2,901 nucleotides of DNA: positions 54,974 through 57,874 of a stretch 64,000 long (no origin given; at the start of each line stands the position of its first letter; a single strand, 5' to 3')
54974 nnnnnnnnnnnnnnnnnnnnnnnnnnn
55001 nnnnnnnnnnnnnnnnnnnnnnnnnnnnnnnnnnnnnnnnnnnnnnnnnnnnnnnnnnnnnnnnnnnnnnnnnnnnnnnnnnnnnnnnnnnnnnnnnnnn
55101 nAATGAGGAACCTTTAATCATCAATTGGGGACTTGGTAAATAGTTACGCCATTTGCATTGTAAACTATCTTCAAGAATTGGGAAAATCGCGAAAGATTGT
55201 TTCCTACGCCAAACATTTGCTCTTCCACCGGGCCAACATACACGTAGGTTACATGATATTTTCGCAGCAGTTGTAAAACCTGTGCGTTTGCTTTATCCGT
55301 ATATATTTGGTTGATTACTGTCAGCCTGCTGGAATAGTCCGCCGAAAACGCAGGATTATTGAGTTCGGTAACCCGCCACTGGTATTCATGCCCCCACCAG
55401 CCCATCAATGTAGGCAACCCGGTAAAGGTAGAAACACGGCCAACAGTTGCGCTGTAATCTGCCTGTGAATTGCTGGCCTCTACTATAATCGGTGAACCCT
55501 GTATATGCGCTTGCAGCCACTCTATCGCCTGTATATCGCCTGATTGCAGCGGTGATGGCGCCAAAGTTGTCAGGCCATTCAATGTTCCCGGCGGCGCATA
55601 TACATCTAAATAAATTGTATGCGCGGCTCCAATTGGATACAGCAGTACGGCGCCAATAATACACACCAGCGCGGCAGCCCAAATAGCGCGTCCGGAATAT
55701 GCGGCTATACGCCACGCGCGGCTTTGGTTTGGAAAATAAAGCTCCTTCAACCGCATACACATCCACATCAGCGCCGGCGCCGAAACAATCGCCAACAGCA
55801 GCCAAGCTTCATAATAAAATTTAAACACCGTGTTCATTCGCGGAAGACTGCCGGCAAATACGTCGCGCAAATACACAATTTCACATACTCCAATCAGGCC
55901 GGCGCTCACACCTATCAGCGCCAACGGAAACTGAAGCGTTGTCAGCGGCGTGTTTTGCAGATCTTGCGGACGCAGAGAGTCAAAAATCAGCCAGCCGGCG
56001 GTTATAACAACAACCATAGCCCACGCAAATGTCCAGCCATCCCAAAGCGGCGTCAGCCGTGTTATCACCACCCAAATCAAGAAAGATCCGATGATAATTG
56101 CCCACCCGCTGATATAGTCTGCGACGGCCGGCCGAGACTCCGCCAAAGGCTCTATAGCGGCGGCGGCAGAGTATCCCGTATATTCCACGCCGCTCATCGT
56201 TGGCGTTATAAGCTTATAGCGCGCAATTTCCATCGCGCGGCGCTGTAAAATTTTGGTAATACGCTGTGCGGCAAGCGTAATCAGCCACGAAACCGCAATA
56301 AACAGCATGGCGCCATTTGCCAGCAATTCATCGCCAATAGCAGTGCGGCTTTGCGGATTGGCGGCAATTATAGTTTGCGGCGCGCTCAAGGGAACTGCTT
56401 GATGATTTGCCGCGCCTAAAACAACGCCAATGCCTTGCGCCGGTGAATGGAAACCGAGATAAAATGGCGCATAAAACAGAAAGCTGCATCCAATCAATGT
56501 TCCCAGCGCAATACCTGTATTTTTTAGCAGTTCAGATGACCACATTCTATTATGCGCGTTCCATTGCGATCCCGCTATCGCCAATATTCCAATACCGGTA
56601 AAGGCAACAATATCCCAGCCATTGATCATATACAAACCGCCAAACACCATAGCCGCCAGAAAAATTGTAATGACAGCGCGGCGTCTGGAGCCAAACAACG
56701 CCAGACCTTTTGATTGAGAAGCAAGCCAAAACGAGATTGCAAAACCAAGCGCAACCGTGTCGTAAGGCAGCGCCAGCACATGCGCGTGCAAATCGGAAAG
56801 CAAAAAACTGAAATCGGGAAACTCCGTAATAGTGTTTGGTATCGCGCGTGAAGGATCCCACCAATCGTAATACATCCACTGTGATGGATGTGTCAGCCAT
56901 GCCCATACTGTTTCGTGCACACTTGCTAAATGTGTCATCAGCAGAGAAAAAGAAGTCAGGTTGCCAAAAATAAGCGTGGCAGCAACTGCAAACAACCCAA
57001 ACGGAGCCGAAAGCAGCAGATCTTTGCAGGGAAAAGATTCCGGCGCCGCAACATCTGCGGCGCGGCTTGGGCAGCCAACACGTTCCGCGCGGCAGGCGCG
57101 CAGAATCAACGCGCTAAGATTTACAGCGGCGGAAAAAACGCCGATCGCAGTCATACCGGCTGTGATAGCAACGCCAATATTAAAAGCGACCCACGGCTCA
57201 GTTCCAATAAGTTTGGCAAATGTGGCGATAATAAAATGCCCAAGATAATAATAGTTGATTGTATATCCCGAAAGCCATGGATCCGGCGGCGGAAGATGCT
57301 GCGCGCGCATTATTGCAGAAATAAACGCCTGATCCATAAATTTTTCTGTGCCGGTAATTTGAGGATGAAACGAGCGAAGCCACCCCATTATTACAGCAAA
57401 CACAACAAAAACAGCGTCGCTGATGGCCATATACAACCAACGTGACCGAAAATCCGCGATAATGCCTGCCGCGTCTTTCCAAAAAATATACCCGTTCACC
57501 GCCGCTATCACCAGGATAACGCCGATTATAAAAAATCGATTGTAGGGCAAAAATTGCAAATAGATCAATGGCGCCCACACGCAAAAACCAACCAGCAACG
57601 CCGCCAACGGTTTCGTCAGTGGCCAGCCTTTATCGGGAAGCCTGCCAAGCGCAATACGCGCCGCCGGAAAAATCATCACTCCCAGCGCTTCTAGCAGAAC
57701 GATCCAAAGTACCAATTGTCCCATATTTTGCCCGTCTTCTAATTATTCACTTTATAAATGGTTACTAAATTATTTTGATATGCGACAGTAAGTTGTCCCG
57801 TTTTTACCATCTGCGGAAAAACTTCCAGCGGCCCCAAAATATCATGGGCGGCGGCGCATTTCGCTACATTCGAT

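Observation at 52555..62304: Three consecutive giant membrane proteins: a GT-C-like/YYY fusion, a stand-alone YYY (DUF2298) protein and a stand-alone GT-C-like protein, forming an uncharacterised envelope glycosylation machine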

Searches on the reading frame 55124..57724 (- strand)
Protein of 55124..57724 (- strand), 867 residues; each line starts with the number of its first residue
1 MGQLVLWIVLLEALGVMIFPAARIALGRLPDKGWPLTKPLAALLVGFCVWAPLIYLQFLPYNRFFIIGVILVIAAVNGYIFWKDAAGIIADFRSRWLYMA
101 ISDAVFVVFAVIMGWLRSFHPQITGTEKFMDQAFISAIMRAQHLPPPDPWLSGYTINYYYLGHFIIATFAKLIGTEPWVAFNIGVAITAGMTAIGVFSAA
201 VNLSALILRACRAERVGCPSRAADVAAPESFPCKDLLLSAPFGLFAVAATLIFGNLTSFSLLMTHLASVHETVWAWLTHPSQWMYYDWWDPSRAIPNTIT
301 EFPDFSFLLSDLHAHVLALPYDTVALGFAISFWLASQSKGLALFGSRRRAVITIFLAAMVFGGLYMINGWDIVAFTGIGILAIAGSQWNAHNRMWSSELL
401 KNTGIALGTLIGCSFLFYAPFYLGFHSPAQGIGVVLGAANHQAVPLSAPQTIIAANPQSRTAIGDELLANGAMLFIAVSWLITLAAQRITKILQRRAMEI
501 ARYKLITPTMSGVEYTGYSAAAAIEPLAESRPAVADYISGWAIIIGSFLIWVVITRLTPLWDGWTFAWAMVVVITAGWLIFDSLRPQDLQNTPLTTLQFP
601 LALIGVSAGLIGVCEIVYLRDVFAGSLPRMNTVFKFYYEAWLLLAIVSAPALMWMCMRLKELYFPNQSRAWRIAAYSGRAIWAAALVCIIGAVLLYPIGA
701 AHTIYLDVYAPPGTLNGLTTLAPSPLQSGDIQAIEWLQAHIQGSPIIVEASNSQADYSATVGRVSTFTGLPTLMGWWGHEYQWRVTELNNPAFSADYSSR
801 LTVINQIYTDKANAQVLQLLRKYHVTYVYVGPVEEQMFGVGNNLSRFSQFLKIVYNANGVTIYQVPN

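Call 6: search_protein_families(library=pfam, proteins=[window:55124-57724:-], max_evalue=0.1)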
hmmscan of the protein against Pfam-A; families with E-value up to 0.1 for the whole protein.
window:55124-57724:- (867 aa): 1 family
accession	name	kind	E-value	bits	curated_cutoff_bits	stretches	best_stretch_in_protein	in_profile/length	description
PF10060.15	DUF2298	-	1.5e-96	324.8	27.8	1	44-644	1-488/488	Uncharacterized membrane protein (DUF2298)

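Call 7: search_protein_families(library=ncbifam, proteins=[window:55124-57724:-], max_evalue=0.1)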
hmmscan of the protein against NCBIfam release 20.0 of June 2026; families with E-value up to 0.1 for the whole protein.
window:55124-57724:- (867 aa): 1 family
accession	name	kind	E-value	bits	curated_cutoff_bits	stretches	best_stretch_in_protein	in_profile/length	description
TIGR03662.1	Chlor_Arch_YYY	subfamily_domain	9e-146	487.4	300.25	1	3-865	4-726/727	chlor_Arch_YYY domain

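Call 16: find_homologous_proteins(query=window:55124-57724:-, max_evalue=0.00001)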
Query window:55124-57724:- (867 aa): 929 proteins with E <= 0.00001 among 8000 candidates; the best 120 are listed.
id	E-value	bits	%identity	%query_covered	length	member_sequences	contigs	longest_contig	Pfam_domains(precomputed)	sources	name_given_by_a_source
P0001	0.0e+0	1947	100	100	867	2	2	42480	PF10060.16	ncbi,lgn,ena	-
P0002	0.0e+0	1712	86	100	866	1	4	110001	PF10060.16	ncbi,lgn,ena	-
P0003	6.3e-249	847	49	100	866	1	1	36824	PF10060.16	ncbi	-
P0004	3.9e-239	814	45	100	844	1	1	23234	PF10060.16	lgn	-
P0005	6.1e-237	807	48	100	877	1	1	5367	PF10060.16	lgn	-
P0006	1.5e-233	796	46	100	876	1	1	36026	PF10060.16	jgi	jgi:uncharacterized membrane protein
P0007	3.9e-230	784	45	100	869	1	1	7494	PF10060.16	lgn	-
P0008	6.6e-229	780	47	100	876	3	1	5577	PF10060.16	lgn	-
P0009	4.8e-226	771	45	57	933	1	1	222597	PF10060.16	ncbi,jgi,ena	jgi:YYY domain-containing protein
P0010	9.5e-226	770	44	100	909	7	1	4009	PF10060.16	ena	-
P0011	4.8e-225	768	45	61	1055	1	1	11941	PF10060.16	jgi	jgi:YYY domain-containing protein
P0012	7.7e-221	754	43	100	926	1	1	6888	PF10060.16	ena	-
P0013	6.2e-217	741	43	100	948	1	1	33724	PF10060.16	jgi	jgi:YYY domain-containing protein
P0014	2.1e-215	736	42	100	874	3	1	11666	PF10060.16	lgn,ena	-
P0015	1.3e-214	733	47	57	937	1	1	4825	PF10060.16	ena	-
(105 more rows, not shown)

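Call 21: find_encoding_contigs(protein=P0001, flank=10000, max_places=3)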
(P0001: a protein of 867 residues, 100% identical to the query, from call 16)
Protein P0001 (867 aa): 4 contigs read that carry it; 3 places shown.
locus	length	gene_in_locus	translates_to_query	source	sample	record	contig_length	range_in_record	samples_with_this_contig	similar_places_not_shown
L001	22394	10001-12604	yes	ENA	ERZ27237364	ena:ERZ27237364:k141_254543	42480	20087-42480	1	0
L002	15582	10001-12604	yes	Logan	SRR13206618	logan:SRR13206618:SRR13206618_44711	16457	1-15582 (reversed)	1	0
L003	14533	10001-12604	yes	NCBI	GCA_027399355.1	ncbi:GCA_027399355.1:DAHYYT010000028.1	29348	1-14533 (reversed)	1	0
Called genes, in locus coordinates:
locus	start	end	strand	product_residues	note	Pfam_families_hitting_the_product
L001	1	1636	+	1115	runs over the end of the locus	PF25596:CPSase_L_D1, PF02786:CPSase_L_D2, PF02787:CPSase_L_D3, PF25596:CPSase_L_D1, PF01071:GARS_A (weak), PF02655:ATP-grasp_3 (weak), PF02786:CPSase_L_D2, PF02142:MGS, +3 more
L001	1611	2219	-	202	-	PF13513:HEAT_EZ (faint), PF24218:DUF7437 (faint), PF02985:HEAT (faint), PF03130:HEAT_PBS (faint), PF13646:HEAT_2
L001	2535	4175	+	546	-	PF04471:Mrr_cat (faint), PF01555:N6_N4_Mtase, PF22722:NA-iREase1 (weak)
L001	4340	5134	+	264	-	PF00378:ECH_1, PF16113:ECH_2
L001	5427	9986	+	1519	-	PF02366:PMT, PF13231:PMT_2 (weak), PF10060:DUF2298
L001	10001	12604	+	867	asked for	PF10060:DUF2298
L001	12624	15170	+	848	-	PF13231:PMT_2, PF02366:PMT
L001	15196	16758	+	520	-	PF00221:Lyase_aromatic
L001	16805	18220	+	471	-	PF00091:Tubulin, PF12327:FtsZ_C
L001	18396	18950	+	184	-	PF03691:UPF0167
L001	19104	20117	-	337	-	-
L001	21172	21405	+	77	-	PF02599:CsrA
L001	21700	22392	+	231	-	?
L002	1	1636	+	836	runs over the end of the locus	?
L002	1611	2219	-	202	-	PF13513:HEAT_EZ (faint), PF24218:DUF7437 (faint), PF02985:HEAT (faint), PF03130:HEAT_PBS (faint), PF13646:HEAT_2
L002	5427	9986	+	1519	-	PF02366:PMT, PF13231:PMT_2 (weak), PF10060:DUF2298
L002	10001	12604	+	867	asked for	PF10060:DUF2298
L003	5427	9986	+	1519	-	PF02366:PMT, PF13231:PMT_2 (weak), PF10060:DUF2298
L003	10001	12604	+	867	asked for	PF10060:DUF2298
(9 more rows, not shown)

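Call 22: find_encoding_contigs(protein=P0002, flank=10000, max_places=2)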
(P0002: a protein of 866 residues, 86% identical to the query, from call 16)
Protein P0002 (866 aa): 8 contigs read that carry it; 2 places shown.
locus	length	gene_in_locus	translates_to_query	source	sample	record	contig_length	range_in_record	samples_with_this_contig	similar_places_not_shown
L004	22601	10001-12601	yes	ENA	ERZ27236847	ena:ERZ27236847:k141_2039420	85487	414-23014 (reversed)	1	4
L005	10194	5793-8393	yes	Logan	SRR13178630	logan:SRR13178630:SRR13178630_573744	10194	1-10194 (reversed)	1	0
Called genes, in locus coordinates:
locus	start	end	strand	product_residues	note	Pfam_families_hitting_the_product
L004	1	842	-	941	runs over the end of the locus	PF12895:ANAPC3 (faint), PF14561:TPR_20 (faint), PF23914:TPR_CcmH_CycH (faint), PF25058:ARM_TT21 (faint), PF00515:TPR_1 (faint), PF14559:TPR_19 (weak), PF24575:TPR_Slam (weak), PF14559:TPR_19 (weak), +13 more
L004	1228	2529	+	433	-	PF00206:Lyase_1, PF10397:ADSL_C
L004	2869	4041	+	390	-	PF01022:HTH_5, PF12840:HTH_20, PF13412:HTH_24 (weak)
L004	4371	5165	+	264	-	PF00378:ECH_1, PF16113:ECH_2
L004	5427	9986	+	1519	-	PF02366:PMT, PF10060:DUF2298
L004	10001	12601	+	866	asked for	PF10060:DUF2298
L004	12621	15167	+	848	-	PF13231:PMT_2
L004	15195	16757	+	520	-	PF00221:Lyase_aromatic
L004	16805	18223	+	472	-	PF00091:Tubulin, PF12327:FtsZ_C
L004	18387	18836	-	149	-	PF14106:DUF4279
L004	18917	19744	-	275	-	-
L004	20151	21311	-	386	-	PF19269:Anticodon_2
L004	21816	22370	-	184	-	PF15605:Ntox28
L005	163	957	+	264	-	PF00378:ECH_1, PF16113:ECH_2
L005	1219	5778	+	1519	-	PF02366:PMT, PF10060:DUF2298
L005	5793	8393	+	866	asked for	PF10060:DUF2298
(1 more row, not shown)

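Call 23: find_encoding_contigs(protein=P0003, flank=10000, max_places=2)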
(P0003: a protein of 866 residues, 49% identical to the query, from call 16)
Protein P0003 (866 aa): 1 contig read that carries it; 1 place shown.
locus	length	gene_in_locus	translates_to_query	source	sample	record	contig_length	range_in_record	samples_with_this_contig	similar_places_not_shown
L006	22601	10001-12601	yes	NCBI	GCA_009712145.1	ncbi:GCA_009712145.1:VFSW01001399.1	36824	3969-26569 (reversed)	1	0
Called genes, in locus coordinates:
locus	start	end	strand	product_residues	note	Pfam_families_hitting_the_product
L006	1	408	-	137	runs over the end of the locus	PF08915:tRNA-Thr_ED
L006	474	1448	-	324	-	PF01073:3Beta_HSD, PF01370:Epimerase, PF02719:Polysacc_synt_2, PF04321:RmlD_sub_bind, PF05368:NmrA (weak), PF07993:NAD_binding_4 (faint), PF13460:NAD_binding_10 (weak), PF16363:GDP_Man_Dehyd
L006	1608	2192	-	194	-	-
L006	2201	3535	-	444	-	PF14239:RRXRR, PF01844:HNH, PF13395:HNH_4, PF14279:HNH_5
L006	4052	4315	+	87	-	-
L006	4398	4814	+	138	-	PF00072:Response_reg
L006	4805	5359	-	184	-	PF01923:Cob_adeno_trans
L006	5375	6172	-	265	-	-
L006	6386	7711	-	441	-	PF00005:ABC_tran, PF13304:AAA_21 (faint), PF27219:MJ0874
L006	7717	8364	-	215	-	PF00072:Response_reg, PF08281:Sigma70_r4_2, PF00196:GerE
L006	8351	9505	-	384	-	PF00672:HAMP (weak), PF07730:HisKA_3, PF13581:HATPase_c_2, PF02518:HATPase_c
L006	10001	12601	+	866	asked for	PF10060:DUF2298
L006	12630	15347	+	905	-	PF13231:PMT_2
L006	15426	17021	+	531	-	PF00221:Lyase_aromatic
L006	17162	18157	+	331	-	PF00126:HTH_1, PF03466:LysR_substrate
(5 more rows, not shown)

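Call 27: predict_structure(alignment_id=A1)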
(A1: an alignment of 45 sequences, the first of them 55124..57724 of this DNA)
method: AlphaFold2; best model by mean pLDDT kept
length: 867 residues; sequences in the alignment: 45
mean_pLDDT: 85.1   pTM: 0.90
mean pLDDT of the five models: 85.1, 84.8, 84.8, 81.3, 81.2
residues with pLDDT >= 90: 481; 70-90: 238; 50-70: 87; < 50: 61
segments of 3 or more residues with pLDDT < 50: 428-447, 449-459, 513-529, 621-631
pLDDT, mean of each block of 10 residues (from residue 1): 96 98 96 97 98 94 98 98 96 95 98 91 84 94 92 85 97 95 96 98 95 78 58 90 97 89 88 86 79 69 81 88 97 92 94 97 87 89 94 93 97 93 66 47 46 44 82 94 94 87 64 47 47 82 95 89 87 96 78 79 96 75 46 75 96 92 74 88 95 88 70 76 68 93 92 63 86 75 64 83 94 97 96 90 94 96 95
secondary structure, 60 per line:
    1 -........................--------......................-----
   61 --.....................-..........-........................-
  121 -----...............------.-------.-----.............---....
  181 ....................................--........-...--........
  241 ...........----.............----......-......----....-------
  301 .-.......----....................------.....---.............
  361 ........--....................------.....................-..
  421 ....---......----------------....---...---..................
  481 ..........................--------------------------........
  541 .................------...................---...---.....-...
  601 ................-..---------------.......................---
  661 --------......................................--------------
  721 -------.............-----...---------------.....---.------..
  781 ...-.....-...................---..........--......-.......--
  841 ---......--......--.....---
elements in order (helices of 4 or more, strands of 3 or more residues): H2-25 H34-55 H63-83 H85-94 H96-119 H126-140 H161-173 H177-216 H219-226 H233-251 H256-268 H273-278 H280-285 H303-309 H314-333 H340-344 H348-368 H371-390 H397-417 H419-424 H428-431 H450-453 H463-506 H533-557 H564-582 H592-596 H598-616 H635-657 H669-706 H728-740 E746-748 H764-768 H779-783 H785-789 H791-809 H813-822 E825-830 H832-838 H844-849 E852-857 E860-864

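Call 39: find_related_loci(query=A1, collection=genome_contigs, flank=8000)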
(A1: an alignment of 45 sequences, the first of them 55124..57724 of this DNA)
Query A1 (867 aa) in genome_contigs; peptide patterns used: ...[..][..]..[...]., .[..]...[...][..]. (x = any residue, [..] = any of these).
600 stretches matched a pattern (row limit reached: there are more); 594 encode a relative of the query (tblastn E <= 1e-3); the best 80 are kept; 80 distinct loci.
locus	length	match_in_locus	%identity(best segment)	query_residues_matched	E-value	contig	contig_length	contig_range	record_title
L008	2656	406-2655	42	1-697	3e-168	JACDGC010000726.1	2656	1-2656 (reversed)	MAG: Ktedonobacterales bacterium isolate MGR_bin402 SD2908_NODE_21194_length_2656_cov_0.757612, whole genome shotgun seq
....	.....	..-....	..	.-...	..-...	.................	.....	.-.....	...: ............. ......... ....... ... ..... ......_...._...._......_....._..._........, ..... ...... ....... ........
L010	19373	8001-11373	36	1-865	1e-149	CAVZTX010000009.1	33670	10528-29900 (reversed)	MAG: uncultured Chloroflexia bacterium isolate MFD09603.bin.3.290 genome assembly, contig: contig_17313, whole genome sh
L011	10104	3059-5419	36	1-865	9e-146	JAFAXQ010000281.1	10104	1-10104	MAG: Ktedonobacteraceae bacterium isolate CP_BM_RX_R7_7 BM_RX_R7_k147_184213, whole genome shotgun sequence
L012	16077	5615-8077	37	10-865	4e-156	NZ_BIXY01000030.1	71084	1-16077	Dictyobacter arantiisoli strain Uno17 sequence030, whole genome shotgun sequence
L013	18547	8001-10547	34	1-865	3e-144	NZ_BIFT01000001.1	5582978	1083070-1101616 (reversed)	Dictyobacter alpinus strain Uno16 sequence1, whole genome shotgun sequence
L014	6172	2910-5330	35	10-865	5e-144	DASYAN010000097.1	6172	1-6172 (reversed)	MAG TPA_asm: Ktedonobacteraceae bacterium isolate SMAG_U4882 k141_413385, whole genome shotgun sequence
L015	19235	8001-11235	34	1-865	4e-135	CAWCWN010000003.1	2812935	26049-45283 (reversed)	MAG: uncultured Chloroflexia bacterium isolate MFD05377.bin.2.163 genome assembly, contig: contig_36185, whole genome sh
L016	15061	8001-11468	34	1-867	7e-135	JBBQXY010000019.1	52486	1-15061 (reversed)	MAG: Ktedonobacterales bacterium isolate Co_metawrap_2139 Cmw_2139_k141_27065784_length_52486_cov_9.0000, whole genome s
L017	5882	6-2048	37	102-865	2e-134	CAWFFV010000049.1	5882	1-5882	MAG: uncultured Chloroflexia bacterium isolate MFD05502.bin.2.81 genome assembly, contig: contig_37085, whole genome sho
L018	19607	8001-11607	37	1-866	2e-117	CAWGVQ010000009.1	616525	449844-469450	MAG: uncultured Chloroflexia bacterium isolate MFD02579.bin.2.68 genome assembly, contig: contig_15836, whole genome sho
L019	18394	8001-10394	36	10-867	3e-151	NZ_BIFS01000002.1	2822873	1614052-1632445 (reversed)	Dictyobacter kobayashii strain Uno11 sequence2, whole genome shotgun sequence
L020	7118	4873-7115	36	1-865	2e-104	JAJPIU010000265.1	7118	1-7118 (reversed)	MAG: Proteobacteria bacterium isolate Centralia_MAG_377 k107_34634984, whole genome shotgun sequence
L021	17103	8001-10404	39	10-865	2e-95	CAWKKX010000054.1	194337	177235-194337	MAG: uncultured Chloroflexia bacterium isolate MFD04580.bin.2.112 genome assembly, contig: contig_68853, whole genome sh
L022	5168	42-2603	31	1-863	3e-94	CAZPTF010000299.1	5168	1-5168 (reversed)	MAG TPA_asm: uncultured Anaerolineae bacterium isolate SRP241326_co3_194 genome assembly, contig: NODE_17336_length_5168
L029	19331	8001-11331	30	6-865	1e-80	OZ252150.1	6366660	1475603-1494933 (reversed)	MAG: Anaerolineales bacterium isolate ed016152-bc35-4daa-af1a-9bf7613e1c63 genome assembly, chromosome: 1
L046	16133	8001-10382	30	3-863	2e-80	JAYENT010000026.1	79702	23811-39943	MAG: Chloroflexota bacterium isolate MAG048 MAG048_26, whole genome shotgun sequence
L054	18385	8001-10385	29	7-867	8e-66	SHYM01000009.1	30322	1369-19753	MAG: Dehalococcoidia bacterium isolate Baikal-deep-G119 BACOMB-C6737, whole genome shotgun sequence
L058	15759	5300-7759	29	1-866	6e-65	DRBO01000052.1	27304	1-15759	MAG TPA_asm: Chloroflexota bacterium isolate HyVt-23 Ga0136651_10000276, whole genome shotgun sequence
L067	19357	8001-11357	28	7-865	2e-61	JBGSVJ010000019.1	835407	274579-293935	MAG: Anaerolineae bacterium isolate JTS-AC454 k141_2992015, whole genome shotgun sequence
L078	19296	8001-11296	26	7-867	2e-59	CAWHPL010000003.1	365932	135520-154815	MAG: uncultured Chloroflexia bacterium isolate MFD04716.bin.2.53 genome assembly, contig: contig_63506, whole genome sho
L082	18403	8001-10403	28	4-865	1e-58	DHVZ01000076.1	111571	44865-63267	MAG TPA_asm: Anaerolineales bacterium UBA5195 UBA5195_contig_5357, whole genome shotgun sequence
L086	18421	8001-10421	26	4-865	2e-57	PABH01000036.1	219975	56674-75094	MAG: Anaerolineaceae bacterium isolate NAT124 MHASMcontig_907493, whole genome shotgun sequence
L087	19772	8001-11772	27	4-865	6e-58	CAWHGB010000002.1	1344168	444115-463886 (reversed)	MAG: uncultured Chloroflexia bacterium isolate MFD00709.bin.2.144 genome assembly, contig: contig_20279, whole genome sh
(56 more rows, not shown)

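Call 46: search_solved_structures(query=A1, max_evalue=10, show_alignments=4)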
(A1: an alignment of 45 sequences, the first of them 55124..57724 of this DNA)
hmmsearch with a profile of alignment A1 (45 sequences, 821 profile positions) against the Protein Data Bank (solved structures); distinct sequences matched with E-value up to 10: 0.

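Call 49: search_protein_families(library=pfam, alignment_id=A1, max_evalue=10)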
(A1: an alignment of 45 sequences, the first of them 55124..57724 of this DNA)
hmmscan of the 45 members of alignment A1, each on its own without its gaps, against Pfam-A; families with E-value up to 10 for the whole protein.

A. member 1, window:55124-57724:- (867 aa): 3 families
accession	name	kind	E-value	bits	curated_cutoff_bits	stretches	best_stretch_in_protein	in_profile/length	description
PF10060.15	DUF2298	-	1.5e-96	324.8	27.8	1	44-644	1-488/488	Uncharacterized membrane protein (DUF2298)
PF20377.3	DUF6672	-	0.18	12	24.3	1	683-707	14-38/152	Family of unknown function (DUF6672)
PF10856.13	DUF2678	-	9.8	6.6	27.8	1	58-106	57-105/118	Protein of unknown function (DUF2678)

B. families by the number of members that match (of 45 scanned): 21 families
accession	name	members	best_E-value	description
PF10060.15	DUF2298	45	6.8e-110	Uncharacterized membrane protein (DUF2298)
PF02402.22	Lysis_col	6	0.14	Lysis protein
PF17402.7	DUF5408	2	0.0066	Family of unknown function (DUF5408)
PF13283.12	NfrA_C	2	0.03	Bacteriophage N adsorption protein A C-term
PF07291.16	MauE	1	0.009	Methylamine utilisation protein MauE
PF18422.6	TNFR_16_TM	1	0.1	Tumor necrosis factor receptor member 16 trans-membrane domain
PF17319.7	DUF5362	1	0.11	Family of unknown function (DUF5362)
PF02404.20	SCF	1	0.11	Stem cell factor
PF20377.3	DUF6672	1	0.18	Family of unknown function (DUF6672)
PF20059.4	DUF6458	1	0.18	Domain of unknown function (DUF6458)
PF10039.14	DUF2275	1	0.18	Predicted integral membrane protein (DUF2275)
PF17461.7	DUF5423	1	0.2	Family of unknown function (DUF5423)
PF05192.23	MutS_III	1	0.2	MutS domain III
PF11916.13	Vac14_Fig4_bd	1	0.24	Vacuolar protein 14 C-terminal Fig4p binding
PF11021.13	DUF2613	1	0.44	Protein of unknown function (DUF2613)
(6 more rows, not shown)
